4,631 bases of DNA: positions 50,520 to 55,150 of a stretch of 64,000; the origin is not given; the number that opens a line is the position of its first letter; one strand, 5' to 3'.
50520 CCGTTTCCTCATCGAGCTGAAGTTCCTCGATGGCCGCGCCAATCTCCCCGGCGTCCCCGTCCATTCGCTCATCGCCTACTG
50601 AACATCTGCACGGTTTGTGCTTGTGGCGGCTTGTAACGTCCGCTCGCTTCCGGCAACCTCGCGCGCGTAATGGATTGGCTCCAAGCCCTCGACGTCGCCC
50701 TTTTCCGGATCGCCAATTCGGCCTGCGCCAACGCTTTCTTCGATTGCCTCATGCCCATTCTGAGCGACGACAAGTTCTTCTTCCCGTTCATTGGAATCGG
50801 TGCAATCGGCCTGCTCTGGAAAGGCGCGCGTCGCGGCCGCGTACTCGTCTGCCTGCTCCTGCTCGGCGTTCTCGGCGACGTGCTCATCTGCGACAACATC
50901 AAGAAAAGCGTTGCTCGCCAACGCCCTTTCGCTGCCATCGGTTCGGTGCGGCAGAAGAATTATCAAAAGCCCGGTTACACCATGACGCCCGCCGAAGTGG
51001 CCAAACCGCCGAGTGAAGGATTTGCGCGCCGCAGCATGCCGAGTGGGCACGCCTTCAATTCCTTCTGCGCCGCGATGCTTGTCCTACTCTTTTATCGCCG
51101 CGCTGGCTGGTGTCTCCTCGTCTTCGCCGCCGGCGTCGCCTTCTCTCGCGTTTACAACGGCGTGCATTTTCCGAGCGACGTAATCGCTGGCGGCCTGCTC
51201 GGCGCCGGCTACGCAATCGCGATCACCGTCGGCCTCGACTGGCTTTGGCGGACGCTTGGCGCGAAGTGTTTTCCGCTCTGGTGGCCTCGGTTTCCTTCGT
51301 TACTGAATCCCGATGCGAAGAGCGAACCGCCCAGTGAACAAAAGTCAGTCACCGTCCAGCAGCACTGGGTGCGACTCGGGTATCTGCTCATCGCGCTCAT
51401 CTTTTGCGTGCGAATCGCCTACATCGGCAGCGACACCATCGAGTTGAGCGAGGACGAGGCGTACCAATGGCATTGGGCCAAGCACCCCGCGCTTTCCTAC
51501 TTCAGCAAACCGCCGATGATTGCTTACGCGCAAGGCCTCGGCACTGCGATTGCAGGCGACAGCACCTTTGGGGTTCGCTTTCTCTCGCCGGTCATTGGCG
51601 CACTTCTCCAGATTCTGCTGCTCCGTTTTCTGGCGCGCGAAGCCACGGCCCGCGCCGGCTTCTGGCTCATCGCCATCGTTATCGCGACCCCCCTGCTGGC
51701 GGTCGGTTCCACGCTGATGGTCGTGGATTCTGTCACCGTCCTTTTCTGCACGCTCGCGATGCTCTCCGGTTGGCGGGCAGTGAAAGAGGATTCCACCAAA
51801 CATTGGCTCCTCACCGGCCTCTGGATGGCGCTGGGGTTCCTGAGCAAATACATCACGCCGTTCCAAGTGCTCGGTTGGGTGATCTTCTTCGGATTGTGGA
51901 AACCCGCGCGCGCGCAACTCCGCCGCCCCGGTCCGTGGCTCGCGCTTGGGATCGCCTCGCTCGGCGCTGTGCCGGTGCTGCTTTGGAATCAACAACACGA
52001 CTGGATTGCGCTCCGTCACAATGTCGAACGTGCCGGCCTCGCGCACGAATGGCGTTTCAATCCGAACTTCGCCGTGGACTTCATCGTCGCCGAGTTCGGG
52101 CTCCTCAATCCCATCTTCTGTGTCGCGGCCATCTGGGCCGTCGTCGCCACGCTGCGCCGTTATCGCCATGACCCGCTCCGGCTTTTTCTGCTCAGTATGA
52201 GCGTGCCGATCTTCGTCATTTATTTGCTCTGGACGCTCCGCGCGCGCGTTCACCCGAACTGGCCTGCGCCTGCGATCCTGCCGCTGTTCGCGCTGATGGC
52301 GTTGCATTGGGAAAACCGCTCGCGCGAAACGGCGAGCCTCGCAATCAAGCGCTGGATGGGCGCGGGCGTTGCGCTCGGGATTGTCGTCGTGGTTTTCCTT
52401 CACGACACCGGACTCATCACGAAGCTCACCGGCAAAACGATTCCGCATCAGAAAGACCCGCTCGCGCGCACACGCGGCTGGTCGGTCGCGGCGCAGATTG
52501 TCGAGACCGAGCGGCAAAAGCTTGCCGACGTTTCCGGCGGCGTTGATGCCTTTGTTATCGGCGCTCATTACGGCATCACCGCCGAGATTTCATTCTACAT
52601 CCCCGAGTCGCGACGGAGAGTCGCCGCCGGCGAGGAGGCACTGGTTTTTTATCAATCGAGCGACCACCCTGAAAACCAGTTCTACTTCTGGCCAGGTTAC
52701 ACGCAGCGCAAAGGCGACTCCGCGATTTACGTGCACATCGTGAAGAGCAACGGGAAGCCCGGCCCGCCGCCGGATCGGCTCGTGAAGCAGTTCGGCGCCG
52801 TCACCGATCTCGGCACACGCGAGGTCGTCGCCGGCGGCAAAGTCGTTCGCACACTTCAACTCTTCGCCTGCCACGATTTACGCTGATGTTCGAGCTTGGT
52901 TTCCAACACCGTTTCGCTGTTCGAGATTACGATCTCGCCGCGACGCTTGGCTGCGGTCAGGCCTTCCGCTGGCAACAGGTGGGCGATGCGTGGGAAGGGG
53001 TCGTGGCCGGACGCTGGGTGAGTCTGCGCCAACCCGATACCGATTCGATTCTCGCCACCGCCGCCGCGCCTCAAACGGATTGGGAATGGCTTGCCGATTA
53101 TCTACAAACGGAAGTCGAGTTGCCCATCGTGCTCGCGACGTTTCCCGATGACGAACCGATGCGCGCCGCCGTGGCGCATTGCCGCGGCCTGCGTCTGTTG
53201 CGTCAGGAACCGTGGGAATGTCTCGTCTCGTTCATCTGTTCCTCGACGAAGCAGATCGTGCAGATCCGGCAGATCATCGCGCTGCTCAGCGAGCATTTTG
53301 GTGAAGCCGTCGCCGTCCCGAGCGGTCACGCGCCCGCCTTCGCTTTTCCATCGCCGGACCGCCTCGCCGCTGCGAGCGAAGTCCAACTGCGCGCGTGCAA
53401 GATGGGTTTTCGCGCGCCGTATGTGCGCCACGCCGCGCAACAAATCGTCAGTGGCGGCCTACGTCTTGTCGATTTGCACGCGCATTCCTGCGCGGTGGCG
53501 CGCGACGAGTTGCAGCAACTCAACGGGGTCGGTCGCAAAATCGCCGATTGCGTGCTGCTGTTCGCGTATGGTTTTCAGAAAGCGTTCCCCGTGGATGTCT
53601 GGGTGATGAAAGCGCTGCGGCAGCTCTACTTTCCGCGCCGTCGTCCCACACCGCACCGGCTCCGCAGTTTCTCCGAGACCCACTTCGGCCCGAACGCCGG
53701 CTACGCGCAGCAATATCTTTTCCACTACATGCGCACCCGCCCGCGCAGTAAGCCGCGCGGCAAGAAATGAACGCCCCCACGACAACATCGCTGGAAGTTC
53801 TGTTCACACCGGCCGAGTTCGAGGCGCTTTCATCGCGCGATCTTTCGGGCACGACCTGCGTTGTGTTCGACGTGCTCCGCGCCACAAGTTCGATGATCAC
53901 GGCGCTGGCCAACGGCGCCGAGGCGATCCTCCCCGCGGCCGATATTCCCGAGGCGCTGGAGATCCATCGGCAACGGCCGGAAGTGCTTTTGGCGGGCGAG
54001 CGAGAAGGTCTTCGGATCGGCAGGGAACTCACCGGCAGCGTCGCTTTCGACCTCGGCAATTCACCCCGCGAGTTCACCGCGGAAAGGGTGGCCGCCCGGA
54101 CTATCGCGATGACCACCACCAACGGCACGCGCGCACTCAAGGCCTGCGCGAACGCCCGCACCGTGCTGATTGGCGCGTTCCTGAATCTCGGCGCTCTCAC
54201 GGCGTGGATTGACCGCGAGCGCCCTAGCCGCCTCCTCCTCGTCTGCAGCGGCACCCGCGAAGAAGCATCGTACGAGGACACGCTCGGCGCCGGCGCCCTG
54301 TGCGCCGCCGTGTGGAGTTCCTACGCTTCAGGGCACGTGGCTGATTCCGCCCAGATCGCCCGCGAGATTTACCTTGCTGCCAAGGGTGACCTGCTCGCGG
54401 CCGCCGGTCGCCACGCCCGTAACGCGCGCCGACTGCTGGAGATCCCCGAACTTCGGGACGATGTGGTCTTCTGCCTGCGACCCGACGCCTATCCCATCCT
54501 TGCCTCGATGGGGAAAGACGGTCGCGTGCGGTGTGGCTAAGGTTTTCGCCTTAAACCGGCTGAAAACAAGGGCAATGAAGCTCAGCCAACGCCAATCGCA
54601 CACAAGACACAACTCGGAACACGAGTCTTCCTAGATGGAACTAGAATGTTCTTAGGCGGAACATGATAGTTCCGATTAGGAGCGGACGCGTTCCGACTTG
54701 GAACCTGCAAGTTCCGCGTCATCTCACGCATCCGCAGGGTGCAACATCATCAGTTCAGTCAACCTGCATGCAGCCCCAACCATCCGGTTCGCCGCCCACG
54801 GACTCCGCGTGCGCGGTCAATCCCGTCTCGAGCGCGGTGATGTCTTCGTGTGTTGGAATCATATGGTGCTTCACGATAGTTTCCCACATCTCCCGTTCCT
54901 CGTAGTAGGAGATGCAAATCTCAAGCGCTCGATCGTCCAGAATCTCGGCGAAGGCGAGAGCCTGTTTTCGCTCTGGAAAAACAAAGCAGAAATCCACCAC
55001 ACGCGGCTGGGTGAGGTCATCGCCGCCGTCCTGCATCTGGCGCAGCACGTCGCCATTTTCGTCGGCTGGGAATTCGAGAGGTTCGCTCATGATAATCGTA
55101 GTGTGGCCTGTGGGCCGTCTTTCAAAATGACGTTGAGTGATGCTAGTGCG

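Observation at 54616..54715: Five helically phased GGAAC-N6-GTTCC palindromes (exact 21-bp period) in a gap between convergent genes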

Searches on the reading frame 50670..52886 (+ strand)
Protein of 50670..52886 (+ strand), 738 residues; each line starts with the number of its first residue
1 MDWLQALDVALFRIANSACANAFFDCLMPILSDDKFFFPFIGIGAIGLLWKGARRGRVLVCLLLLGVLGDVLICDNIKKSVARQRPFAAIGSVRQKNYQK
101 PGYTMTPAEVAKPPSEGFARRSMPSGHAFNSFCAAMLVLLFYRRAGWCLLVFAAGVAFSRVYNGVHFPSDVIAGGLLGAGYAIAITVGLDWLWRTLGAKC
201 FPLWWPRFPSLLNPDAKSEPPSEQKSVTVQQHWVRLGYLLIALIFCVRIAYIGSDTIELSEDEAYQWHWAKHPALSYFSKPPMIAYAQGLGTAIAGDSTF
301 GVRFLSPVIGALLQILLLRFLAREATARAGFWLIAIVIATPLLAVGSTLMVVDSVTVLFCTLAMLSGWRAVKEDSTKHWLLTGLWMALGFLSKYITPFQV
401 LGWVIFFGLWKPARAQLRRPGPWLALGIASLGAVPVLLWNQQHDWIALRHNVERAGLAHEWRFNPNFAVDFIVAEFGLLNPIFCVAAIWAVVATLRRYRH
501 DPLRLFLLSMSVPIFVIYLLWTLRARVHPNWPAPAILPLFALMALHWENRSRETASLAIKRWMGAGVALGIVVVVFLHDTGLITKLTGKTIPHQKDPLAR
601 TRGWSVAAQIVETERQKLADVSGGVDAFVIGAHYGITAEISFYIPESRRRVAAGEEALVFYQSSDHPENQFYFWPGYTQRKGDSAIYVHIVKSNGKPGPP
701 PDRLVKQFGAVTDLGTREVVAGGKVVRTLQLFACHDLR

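Call 9: search_protein_families(library=pfam, proteins=[window:50670-52886:+])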
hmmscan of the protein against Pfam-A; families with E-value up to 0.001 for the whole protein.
window:50670-52886:+ (738 aa): 4 families
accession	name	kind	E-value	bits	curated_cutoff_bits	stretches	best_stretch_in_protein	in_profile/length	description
PF13231.12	PMT_2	-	1.6e-24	87.4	26.1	1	279-439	1-160/160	Dolichyl-phosphate-mannose-protein mannosyltransferase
PF01569.27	PAP2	-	1.1e-22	80.6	27.2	1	60-189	2-125/130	PAP2 superfamily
PF02366.24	PMT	-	2.4e-11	44.1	22.7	1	276-442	58-236/245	Dolichyl-phosphate-mannose-protein mannosyltransferase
PF14378.12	PAP2_3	-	5.4e-08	33.3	27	1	120-180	124-186/190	PAP2 superfamily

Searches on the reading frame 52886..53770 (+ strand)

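Call 9: search_protein_families(library=pfam, proteins=[window:52886-53770:+])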
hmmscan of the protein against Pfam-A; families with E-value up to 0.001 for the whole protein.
window:52886-53770:+ (294 aa): 3 families
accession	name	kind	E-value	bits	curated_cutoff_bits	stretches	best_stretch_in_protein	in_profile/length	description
PF07934.18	OGG_N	-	2.1e-19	70.3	23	1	12-113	6-115/115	8-oxoguanine DNA glycosylase, N-terminal domain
PF00730.31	HhH-GPD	-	3.5e-10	40.6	26.2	1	114-262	1-101/108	HhH-GPD superfamily base excision DNA repair protein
PF00633.29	HHH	-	0.00045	20.4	24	1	206-226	10-30/30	Helix-hairpin-helix motif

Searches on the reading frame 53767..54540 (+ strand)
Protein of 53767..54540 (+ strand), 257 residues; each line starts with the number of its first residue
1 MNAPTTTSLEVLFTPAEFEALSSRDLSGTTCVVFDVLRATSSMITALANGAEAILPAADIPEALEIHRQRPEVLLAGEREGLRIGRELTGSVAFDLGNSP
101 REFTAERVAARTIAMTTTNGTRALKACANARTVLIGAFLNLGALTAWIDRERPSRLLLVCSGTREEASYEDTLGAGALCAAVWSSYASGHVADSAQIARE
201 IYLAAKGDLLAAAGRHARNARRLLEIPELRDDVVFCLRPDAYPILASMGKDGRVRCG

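Call 9: search_protein_families(library=pfam, proteins=[window:53767-54540:+])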
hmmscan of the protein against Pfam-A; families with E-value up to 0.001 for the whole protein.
window:53767-54540:+ (257 aa): 1 family
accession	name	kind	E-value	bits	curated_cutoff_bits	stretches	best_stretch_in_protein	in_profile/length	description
PF04029.19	2-ph_phosp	-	3.7e-59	200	26.4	1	23-246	9-221/226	2-phosphosulpholactate phosphatase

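Call 22: find_homologous_proteins(query=window:53767-54540:+)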
Query window:53767-54540:+ (257 aa): 7804 proteins with E <= 0.001 among 8000 candidates; the best 120 are listed.
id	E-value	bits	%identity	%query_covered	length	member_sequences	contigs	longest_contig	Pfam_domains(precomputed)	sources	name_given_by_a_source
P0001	1.1e-148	511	93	100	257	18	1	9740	PF04029.20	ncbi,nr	ncbi:MAG: 2-phosphosulfolactate phosphatase [Pedosphaera sp.]|nr:2-phosphosulfolactate phosphatase [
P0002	5.3e-130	450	81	100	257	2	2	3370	PF04029.20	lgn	-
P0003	4.3e-124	431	79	98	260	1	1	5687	PF04029.20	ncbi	-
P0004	3.4e-122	424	77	99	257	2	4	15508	PF04029.20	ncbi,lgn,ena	-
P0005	3.2e-113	395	71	99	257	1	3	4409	PF04029.20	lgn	-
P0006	6.0e-102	358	68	99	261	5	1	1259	PF04029.20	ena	-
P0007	1.6e-100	353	67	97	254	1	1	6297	PF04029.20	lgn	-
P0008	2.3e-100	353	65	99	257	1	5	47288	PF04029.20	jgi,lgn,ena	jgi:2-phosphosulfolactate phosphatase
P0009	2.5e-100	353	68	96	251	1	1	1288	PF04029.20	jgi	jgi:2-phosphosulfolactate phosphatase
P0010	7.3e-100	351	67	96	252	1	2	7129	PF04029.20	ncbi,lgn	-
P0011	7.5e-100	351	68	96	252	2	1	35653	PF04029.20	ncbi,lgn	-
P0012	8.2e-100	351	66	97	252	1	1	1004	PF04029.20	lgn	-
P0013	1.3e-99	350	68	96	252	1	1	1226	PF04029.20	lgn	-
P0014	1.4e-99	350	67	96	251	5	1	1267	PF04029.20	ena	-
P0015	1.5e-99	350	68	96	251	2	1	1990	PF04029.20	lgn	-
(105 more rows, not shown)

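Call 23: find_encoding_contigs(protein=P0001, flank=4000, max_places=3)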
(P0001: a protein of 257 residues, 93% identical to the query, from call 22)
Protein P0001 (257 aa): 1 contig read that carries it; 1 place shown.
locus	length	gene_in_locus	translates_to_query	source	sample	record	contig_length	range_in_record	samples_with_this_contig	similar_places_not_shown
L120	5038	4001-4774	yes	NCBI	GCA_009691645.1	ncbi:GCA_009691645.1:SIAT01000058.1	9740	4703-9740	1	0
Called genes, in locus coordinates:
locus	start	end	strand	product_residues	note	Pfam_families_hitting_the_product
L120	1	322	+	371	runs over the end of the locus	PF00140:Sigma70_r1_2, PF04542:Sigma70_r2, PF04539:Sigma70_r3, PF04545:Sigma70_r4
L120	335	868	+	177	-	PF00156:Pribosyltran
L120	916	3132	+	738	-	PF01569:PAP2, PF02366:PMT, PF13231:PMT_2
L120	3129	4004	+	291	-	PF07934:OGG_N, PF00730:HhH-GPD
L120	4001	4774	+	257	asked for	PF04029:2-ph_phosp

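Call 24: find_encoding_contigs(protein=P0002, flank=4000, max_places=3)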
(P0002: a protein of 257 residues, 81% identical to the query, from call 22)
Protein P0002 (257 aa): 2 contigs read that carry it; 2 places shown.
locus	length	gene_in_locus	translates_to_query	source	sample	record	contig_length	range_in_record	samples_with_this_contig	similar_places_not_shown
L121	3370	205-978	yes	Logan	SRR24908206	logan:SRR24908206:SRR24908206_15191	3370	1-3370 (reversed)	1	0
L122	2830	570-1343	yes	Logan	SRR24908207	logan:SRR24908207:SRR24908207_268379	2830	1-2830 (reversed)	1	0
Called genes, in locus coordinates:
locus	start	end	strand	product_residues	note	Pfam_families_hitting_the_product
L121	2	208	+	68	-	?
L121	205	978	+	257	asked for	PF04029:2-ph_phosp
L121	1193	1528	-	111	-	PF06877:RraB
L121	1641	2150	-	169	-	PF00293:NUDIX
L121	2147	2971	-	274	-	PF00398:RrnaAD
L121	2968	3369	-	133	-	?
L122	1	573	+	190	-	?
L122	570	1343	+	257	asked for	PF04029:2-ph_phosp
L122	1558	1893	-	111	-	PF06877:RraB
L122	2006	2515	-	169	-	PF00293:NUDIX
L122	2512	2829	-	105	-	?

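Call 25: find_encoding_contigs(protein=P0003, flank=4000, max_places=3)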
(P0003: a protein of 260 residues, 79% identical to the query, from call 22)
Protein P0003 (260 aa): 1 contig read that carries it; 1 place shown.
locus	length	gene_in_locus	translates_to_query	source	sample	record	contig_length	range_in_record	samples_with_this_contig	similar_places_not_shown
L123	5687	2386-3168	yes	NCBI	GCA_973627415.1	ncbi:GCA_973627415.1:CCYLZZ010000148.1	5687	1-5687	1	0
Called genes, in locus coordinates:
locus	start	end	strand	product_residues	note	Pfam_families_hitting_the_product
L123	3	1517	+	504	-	?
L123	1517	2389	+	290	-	PF07934:OGG_N, PF00730:HhH-GPD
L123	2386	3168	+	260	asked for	PF04029:2-ph_phosp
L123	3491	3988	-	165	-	PF00293:NUDIX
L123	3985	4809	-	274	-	PF00398:RrnaAD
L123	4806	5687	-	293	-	?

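Call 26: find_encoding_contigs(protein=P0004, flank=4000, max_places=3)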
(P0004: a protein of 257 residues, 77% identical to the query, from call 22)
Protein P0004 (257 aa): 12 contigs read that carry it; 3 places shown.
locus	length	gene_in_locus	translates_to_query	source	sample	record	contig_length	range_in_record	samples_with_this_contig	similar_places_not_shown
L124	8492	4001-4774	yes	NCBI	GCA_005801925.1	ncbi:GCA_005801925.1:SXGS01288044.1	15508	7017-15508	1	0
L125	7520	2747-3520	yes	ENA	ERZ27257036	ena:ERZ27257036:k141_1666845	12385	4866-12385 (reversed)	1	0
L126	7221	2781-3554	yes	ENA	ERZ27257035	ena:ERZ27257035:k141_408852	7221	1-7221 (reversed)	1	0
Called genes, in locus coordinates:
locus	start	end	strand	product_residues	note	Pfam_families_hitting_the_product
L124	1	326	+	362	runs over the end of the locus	PF00140:Sigma70_r1_2, PF04542:Sigma70_r2, PF04539:Sigma70_r3, PF04545:Sigma70_r4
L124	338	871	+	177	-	PF00156:Pribosyltran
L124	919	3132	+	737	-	PF01569:PAP2, PF02366:PMT, PF13231:PMT_2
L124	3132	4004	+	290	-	PF07934:OGG_N, PF00730:HhH-GPD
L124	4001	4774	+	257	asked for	PF04029:2-ph_phosp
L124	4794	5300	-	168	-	PF00293:NUDIX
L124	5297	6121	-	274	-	PF00398:RrnaAD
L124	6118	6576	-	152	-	-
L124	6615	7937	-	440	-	PF00202:Aminotran_3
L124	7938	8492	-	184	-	?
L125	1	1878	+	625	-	?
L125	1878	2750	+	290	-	PF07934:OGG_N, PF00730:HhH-GPD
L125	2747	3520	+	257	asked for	PF04029:2-ph_phosp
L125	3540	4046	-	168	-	PF00293:NUDIX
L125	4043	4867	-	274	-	PF00398:RrnaAD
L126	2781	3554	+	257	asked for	PF04029:2-ph_phosp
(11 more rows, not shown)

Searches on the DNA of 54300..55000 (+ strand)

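Call 5: search_rna_families(source=window, start=54300, end=55000, threshold=evalue, max_evalue=10, show_alignments=3)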
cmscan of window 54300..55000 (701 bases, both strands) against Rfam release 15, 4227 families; matches with E-value up to 10: 3.
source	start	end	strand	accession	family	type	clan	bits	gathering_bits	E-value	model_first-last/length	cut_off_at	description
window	54907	54990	-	RF02240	Xoo1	Gene; sRNA;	-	14.6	70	9.7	1-95/95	no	Xanthomonadaceae sRNA Xoo1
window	54606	54704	+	RF00886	MIR807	Gene; miRNA;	-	13.7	113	7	1-176/176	no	MIR807 microRNA precursor family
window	54386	54446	-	RF02040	HOTTIP_1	Gene; lncRNA;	-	13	50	4.2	1-57/57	no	HOXA transcript at the distal tip, conserved region 1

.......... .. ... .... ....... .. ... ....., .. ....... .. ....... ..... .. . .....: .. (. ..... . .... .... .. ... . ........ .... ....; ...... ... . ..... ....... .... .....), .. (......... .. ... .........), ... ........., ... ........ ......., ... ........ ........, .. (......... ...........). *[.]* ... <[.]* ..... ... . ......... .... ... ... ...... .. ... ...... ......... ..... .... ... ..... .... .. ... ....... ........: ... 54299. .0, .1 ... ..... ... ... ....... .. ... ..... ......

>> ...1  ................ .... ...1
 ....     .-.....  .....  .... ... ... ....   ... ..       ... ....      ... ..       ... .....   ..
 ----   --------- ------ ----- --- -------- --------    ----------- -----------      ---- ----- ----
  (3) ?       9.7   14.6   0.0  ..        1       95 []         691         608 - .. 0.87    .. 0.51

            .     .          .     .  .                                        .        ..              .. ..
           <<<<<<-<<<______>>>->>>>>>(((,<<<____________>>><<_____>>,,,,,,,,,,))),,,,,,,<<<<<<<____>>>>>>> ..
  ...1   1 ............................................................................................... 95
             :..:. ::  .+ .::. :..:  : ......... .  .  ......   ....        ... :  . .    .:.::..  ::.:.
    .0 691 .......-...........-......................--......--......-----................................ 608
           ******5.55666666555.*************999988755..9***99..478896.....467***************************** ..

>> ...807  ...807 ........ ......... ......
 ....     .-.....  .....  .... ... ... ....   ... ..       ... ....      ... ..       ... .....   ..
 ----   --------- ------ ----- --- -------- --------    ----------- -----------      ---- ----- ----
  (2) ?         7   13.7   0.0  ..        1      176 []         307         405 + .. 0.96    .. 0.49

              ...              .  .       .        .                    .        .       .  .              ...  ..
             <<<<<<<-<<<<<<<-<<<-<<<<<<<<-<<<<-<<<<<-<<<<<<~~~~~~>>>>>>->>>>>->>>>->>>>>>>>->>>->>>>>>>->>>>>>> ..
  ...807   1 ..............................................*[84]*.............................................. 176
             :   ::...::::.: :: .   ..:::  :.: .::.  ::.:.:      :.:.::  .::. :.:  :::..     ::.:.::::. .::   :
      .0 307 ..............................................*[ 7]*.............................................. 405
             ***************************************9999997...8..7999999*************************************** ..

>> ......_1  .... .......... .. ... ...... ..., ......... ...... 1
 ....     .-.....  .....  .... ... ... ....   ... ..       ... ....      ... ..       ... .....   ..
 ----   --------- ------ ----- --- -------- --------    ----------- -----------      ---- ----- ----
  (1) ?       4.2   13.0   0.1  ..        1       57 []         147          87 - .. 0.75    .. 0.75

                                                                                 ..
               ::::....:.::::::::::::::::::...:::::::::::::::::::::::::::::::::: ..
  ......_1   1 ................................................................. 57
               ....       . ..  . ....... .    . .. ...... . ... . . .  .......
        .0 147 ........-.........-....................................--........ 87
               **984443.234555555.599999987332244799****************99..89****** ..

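Call 94: search_dna_similar(query=window:54541-54754:+, collection=plasmids, mode=distant, max_evalue=0.01, max_rows=10)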
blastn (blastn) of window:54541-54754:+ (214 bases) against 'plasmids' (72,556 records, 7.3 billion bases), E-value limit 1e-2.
No match.

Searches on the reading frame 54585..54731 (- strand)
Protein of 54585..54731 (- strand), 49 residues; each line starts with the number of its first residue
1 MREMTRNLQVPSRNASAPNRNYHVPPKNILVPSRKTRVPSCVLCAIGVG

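Call 83: search_protein_representatives(protein=window:54585-54731:-)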
Query: 49 residues. Proteins with E-value up to 0.001 (for the whole library): 22; up to 1e-10: 2; up to 1e-30: 0. The best 22 are listed.
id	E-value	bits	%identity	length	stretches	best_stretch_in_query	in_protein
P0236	5.4e-21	88.5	37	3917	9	8-47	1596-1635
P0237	1.0e-13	66.1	37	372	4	6-41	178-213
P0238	1.2e-08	50.4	33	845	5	7-41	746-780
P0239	2.4e-07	46.3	30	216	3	4-42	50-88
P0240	9.3e-07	44.5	51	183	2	4-39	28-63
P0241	1.8e-05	40.5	32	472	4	6-40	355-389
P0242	1.9e-05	40.4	34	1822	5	7-42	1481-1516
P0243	5.8e-05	39.0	31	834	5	2-32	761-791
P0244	1.3e-04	37.8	-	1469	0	-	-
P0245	1.4e-04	37.8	41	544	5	6-41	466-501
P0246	1.7e-04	37.5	41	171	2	2-40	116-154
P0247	2.0e-04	37.3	51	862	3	5-38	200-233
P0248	3.2e-04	36.7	51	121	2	6-46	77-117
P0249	3.2e-04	36.6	43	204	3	9-42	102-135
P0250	5.1e-04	36.0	53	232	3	6-40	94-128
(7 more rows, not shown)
